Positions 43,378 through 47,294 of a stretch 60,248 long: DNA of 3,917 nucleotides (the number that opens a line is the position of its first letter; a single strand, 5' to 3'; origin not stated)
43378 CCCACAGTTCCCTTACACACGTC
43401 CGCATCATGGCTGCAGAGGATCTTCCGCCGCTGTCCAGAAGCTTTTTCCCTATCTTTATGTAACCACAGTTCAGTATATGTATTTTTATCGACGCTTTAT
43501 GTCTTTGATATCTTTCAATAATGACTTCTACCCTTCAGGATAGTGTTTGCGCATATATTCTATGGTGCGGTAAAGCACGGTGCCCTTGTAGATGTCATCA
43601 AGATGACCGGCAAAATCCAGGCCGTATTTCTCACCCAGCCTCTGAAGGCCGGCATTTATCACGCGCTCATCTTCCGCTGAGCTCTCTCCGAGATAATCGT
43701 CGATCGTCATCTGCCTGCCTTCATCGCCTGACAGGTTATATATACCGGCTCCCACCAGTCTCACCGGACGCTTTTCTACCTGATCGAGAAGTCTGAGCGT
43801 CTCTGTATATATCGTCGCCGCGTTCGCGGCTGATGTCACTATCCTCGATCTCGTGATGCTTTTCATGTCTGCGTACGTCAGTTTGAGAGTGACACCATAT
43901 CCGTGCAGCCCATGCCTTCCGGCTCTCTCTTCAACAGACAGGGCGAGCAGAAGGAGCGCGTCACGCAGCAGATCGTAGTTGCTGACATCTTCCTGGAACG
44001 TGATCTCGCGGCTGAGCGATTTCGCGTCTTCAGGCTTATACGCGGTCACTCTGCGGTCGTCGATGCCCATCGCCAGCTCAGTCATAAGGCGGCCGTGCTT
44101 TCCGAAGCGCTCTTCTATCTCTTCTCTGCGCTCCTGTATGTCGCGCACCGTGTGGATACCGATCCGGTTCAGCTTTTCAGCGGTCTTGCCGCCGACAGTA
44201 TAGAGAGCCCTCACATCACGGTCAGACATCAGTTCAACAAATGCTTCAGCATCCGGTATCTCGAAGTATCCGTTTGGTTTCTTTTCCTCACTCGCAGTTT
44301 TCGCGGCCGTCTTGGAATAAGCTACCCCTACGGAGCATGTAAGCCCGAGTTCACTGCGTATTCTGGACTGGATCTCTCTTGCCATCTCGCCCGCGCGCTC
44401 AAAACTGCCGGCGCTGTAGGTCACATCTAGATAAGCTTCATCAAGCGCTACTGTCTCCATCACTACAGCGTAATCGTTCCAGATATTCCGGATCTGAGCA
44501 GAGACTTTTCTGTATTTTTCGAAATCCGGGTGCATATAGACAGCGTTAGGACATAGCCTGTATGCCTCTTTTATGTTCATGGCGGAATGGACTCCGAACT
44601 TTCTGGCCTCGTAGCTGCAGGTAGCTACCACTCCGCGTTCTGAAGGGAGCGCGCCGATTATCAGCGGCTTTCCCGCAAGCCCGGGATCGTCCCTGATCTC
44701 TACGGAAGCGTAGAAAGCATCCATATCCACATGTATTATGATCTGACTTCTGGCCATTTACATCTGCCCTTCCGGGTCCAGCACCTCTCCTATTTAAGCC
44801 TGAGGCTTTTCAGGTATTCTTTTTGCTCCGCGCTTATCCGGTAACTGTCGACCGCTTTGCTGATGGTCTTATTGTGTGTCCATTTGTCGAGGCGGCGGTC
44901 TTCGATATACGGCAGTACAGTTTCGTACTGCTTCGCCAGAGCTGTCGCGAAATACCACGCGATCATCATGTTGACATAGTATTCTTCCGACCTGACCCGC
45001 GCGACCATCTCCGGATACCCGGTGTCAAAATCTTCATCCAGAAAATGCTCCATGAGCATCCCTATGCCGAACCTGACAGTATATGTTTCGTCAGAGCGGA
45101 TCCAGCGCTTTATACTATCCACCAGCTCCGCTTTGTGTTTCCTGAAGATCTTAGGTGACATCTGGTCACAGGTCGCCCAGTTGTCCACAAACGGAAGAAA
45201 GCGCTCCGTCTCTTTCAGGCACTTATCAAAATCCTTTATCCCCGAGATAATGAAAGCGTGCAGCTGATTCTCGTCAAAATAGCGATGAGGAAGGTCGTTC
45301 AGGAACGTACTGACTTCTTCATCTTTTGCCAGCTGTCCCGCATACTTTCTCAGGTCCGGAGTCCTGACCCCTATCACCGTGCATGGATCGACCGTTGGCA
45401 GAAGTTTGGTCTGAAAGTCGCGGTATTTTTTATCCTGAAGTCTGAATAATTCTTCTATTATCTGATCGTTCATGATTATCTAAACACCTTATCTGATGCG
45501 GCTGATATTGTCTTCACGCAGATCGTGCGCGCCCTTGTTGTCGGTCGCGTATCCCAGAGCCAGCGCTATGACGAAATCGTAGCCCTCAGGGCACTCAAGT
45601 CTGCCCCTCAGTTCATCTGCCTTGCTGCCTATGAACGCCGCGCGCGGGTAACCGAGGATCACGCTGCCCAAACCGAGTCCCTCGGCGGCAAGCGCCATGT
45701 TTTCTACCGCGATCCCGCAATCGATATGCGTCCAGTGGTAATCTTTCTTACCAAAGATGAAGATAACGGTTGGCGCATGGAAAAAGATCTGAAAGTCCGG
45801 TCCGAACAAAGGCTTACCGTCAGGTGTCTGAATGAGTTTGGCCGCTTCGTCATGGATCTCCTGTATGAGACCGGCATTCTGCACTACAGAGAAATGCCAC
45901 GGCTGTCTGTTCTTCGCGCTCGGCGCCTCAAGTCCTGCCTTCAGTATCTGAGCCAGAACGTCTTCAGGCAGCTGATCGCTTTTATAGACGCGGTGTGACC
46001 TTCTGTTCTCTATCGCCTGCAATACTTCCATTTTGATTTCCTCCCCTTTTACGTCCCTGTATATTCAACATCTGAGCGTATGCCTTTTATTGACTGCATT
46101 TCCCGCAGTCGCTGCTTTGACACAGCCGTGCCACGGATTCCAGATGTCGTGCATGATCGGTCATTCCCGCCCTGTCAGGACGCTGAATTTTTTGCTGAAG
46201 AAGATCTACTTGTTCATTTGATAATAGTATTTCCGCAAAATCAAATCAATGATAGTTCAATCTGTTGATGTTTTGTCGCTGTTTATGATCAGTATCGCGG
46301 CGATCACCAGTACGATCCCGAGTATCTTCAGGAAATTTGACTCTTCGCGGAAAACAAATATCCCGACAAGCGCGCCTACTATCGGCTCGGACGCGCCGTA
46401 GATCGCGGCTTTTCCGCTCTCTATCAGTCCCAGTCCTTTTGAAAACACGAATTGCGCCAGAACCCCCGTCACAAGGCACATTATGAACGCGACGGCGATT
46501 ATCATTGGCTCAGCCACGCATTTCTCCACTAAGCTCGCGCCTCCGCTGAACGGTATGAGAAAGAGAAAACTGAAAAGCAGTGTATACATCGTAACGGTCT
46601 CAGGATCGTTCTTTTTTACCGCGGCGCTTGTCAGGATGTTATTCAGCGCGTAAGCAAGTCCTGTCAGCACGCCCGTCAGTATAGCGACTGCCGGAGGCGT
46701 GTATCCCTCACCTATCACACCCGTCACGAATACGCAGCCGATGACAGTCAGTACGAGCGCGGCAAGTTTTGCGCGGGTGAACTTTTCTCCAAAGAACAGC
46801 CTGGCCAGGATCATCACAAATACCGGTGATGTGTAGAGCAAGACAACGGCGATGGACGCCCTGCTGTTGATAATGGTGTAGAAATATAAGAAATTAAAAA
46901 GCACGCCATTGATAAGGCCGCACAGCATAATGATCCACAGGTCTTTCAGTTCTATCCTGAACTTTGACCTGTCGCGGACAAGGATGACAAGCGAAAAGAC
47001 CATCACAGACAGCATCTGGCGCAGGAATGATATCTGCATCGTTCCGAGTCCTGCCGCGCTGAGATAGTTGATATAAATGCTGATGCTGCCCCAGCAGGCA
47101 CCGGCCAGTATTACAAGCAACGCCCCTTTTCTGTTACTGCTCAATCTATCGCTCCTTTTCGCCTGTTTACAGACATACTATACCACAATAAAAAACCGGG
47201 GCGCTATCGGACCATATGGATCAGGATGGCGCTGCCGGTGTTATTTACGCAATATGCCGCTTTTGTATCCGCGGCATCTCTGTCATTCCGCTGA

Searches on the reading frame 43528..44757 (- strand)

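Call 35: search_protein_families(library=pfam, proteins=[window:43528-44757:-], max_evalue=0.0001)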
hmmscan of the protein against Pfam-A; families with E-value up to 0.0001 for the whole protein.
window:43528-44757:- (409 aa): 2 families
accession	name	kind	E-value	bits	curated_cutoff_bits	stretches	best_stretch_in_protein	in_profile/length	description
PF00817.25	IMS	-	1.5e-47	161.6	23.2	1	10-157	1-148/148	impB/mucB/samB family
PF11799.13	IMS_C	-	4.6e-20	72.5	20.7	1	246-351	2-108/109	impB/mucB/samB family C-terminal domain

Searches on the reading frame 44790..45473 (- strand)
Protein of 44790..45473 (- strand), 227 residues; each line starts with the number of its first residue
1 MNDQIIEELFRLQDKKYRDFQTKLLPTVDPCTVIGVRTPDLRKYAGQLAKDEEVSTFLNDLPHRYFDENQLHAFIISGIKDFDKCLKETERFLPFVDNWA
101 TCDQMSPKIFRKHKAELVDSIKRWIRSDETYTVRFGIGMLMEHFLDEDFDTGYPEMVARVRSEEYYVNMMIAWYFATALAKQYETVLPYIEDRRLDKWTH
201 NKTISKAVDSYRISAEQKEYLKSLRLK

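Call 35: search_protein_families(library=pfam, proteins=[window:44790-45473:-], max_evalue=0.0001)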
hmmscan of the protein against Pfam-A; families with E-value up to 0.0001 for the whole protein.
window:44790-45473:- (227 aa): 1 family
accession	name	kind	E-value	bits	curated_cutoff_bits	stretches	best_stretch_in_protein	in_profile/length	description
PF08713.17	DNA_alkylation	-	6.4e-17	62.4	21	1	6-194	2-198/213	DNA alkylation repair enzyme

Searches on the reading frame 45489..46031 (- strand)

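Call 35: search_protein_families(library=pfam, proteins=[window:45489-46031:-], max_evalue=0.0001)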
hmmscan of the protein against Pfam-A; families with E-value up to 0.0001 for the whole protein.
window:45489-46031:- (180 aa): 2 families
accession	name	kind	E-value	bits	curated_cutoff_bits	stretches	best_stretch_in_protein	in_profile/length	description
PF00881.29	Nitroreductase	-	4.5e-33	115.2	23.5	1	7-161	1-167/167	Nitroreductase family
PF14512.11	TM1586_NiRdase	-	2.5e-15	57.1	27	0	79-166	59-137/215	Putative TM nitroreductase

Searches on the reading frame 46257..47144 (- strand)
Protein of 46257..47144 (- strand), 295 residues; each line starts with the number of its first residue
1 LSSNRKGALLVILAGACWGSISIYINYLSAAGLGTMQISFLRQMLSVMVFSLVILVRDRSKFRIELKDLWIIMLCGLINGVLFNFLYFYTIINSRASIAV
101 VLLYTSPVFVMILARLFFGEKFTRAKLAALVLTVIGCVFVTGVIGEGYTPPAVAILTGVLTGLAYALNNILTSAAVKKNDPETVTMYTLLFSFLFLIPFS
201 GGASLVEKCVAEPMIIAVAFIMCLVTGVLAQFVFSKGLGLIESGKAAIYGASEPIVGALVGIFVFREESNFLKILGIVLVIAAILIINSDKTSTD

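Call 35: search_protein_families(library=pfam, proteins=[window:46257-47144:-], max_evalue=0.0001)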
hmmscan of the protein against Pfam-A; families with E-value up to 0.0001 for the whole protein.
window:46257-47144:- (295 aa): 1 family
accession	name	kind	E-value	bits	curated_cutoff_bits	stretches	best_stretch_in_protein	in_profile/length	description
PF00892.27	EamA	-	6.7e-41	140.2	28.2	2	6-141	2-134/135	EamA-like transporter family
